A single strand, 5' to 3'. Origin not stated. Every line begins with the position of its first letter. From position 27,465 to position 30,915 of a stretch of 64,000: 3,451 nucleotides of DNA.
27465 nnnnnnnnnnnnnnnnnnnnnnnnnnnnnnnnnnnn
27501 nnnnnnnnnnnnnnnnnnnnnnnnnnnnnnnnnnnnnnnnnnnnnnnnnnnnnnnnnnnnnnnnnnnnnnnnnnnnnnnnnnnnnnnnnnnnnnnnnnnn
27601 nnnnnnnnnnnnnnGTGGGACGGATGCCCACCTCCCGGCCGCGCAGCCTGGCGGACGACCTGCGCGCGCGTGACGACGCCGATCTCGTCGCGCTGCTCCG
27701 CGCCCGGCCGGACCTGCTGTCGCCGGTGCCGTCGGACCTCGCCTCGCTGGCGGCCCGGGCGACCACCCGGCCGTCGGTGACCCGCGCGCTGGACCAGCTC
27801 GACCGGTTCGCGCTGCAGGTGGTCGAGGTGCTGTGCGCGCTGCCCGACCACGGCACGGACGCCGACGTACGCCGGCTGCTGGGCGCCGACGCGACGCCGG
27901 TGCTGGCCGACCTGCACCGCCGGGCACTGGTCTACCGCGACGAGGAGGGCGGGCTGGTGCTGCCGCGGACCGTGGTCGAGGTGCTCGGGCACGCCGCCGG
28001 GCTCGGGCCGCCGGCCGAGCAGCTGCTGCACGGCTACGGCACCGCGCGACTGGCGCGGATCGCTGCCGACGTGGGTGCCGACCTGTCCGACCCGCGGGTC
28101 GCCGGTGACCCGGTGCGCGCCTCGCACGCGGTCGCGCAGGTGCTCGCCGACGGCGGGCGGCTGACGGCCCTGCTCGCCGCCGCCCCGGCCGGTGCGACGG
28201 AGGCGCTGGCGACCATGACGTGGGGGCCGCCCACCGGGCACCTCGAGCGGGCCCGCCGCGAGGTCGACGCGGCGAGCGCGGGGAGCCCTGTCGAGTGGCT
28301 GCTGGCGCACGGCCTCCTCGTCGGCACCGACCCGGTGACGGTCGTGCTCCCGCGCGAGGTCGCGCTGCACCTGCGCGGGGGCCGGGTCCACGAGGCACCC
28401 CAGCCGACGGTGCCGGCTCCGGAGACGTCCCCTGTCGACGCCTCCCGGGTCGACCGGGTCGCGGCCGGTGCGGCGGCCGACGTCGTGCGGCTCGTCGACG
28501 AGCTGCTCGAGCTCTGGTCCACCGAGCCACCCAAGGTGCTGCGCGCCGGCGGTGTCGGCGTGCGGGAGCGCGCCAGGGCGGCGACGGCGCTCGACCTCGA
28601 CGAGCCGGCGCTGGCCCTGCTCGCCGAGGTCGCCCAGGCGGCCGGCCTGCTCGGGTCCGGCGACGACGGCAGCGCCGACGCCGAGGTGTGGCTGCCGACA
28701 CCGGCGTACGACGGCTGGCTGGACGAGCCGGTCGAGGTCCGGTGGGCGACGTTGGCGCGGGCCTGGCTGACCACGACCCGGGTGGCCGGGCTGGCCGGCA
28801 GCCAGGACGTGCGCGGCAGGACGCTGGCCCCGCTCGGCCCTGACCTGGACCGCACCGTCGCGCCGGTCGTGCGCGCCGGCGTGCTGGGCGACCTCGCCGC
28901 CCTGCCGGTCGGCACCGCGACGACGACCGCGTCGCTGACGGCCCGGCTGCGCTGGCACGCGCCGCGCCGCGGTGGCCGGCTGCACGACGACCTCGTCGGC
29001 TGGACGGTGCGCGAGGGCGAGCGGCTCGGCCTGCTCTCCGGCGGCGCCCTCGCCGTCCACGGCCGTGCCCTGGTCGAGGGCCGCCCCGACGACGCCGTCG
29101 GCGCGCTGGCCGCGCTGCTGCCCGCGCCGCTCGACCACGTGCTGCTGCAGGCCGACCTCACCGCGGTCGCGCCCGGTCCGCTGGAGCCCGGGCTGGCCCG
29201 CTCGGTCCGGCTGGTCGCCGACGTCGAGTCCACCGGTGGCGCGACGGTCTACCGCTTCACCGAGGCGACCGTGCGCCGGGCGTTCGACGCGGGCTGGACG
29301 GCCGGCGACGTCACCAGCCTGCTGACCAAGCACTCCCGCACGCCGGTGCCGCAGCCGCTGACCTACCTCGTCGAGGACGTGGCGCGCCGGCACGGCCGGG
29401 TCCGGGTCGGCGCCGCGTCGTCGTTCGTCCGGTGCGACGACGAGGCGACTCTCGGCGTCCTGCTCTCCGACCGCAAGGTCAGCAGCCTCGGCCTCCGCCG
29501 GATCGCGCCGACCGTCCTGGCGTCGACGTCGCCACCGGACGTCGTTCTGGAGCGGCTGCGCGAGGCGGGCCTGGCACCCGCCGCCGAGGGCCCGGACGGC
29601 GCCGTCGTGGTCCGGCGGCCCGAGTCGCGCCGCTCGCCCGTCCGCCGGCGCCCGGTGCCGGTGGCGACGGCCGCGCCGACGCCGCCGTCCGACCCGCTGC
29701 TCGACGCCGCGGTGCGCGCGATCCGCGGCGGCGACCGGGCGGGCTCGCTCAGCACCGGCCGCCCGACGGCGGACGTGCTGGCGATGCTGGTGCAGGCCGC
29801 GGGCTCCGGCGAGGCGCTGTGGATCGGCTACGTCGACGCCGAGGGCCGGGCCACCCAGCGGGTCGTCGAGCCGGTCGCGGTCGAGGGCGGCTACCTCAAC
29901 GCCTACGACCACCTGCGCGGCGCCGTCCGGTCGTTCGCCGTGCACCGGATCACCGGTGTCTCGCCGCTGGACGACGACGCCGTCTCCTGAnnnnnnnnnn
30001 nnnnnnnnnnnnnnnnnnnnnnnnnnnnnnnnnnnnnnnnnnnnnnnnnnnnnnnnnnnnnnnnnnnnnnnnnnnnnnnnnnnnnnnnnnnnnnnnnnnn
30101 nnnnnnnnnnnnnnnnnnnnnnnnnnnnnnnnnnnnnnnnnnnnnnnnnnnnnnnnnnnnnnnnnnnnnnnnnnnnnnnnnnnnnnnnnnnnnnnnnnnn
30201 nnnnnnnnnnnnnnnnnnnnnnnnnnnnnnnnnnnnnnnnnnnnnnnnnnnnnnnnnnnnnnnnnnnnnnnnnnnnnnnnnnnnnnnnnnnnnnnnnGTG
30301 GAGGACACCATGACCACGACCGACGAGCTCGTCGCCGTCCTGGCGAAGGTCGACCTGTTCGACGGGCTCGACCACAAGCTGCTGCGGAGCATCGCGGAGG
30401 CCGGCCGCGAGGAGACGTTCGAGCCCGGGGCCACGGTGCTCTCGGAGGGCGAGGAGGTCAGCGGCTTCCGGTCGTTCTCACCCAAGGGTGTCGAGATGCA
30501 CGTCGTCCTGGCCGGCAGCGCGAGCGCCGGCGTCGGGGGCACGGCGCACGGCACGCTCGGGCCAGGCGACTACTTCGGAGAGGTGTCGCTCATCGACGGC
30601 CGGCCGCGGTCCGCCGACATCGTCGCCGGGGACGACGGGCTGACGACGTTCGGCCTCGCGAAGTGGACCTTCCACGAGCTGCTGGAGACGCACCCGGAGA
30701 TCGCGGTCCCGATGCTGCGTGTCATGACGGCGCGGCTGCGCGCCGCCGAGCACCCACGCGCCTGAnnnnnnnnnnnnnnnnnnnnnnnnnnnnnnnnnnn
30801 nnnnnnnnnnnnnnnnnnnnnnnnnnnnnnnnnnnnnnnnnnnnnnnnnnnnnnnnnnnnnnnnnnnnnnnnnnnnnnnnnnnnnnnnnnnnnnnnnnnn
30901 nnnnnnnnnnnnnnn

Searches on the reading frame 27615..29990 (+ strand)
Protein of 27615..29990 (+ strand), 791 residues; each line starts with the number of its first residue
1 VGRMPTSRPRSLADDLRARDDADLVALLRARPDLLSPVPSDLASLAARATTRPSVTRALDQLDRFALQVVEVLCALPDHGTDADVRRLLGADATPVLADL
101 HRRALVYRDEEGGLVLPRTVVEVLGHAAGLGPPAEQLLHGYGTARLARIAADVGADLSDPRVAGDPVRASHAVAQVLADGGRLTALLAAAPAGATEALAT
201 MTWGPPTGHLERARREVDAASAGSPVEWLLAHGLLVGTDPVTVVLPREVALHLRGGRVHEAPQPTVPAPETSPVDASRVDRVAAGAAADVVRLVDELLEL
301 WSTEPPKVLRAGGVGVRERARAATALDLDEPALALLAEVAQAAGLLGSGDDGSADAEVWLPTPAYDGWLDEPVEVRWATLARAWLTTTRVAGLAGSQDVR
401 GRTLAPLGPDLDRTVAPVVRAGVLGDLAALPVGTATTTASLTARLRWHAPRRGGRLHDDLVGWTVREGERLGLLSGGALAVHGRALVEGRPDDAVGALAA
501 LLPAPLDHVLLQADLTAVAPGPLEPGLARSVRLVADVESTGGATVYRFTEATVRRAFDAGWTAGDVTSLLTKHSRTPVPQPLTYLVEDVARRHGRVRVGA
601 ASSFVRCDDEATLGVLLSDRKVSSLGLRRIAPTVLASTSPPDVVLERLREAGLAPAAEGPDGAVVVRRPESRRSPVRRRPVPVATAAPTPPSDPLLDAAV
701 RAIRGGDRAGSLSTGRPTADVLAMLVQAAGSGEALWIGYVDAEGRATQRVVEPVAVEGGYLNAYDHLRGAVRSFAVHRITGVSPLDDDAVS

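Call 5: search_protein_families(library=pfam, proteins=[window:27615-29990:+], max_evalue=0.01)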
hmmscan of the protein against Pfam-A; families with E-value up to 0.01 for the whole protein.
window:27615-29990:+ (791 aa): 2 families
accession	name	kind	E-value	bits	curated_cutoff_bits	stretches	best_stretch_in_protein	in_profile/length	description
PF13625.11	Helicase_C_3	-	2.3e-43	147.6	34.2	1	509-631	1-125/125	Helicase conserved C-terminal domain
PF13280.12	WYL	-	9.6e-10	38.8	21.8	1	720-782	1-68/70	WYL domain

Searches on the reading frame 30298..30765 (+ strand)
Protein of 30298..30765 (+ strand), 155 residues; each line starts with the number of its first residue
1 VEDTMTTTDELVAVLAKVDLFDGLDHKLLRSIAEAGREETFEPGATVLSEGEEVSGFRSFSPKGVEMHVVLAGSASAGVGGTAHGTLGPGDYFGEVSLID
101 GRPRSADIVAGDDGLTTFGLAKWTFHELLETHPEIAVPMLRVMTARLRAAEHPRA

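Call 5: search_protein_families(library=pfam, proteins=[window:30298-30765:+], max_evalue=0.01)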
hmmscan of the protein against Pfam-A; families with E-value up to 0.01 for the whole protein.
window:30298-30765:+ (155 aa): 1 family
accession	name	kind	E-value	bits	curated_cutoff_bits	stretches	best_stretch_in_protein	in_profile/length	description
PF00027.35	cNMP_binding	-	5.3e-10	39.6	27.5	1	66-132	19-89/89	Cyclic nucleotide-binding domain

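Call 8: search_protein_families(library=ncbifam, proteins=[window:30298-30765:+], max_evalue=0.01)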
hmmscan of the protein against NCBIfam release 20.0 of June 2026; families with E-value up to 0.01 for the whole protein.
window:30298-30765:+ (155 aa): 3 families
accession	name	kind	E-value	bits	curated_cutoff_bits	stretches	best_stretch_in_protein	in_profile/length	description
NF058543.1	ActPatMycb56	equivalog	7.7e-06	25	460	1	19-149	2-124/317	acetyltransferase Pat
NF041163.2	encap_f2b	equivalog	0.0038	16.4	400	1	14-142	72-196/450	family 2B encapsulin nanocompartment shell protein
NF008732.0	PRK11753.1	equivalog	0.0061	16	266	1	87-150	69-132/214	cAMP-activated global transcriptional regulator CRP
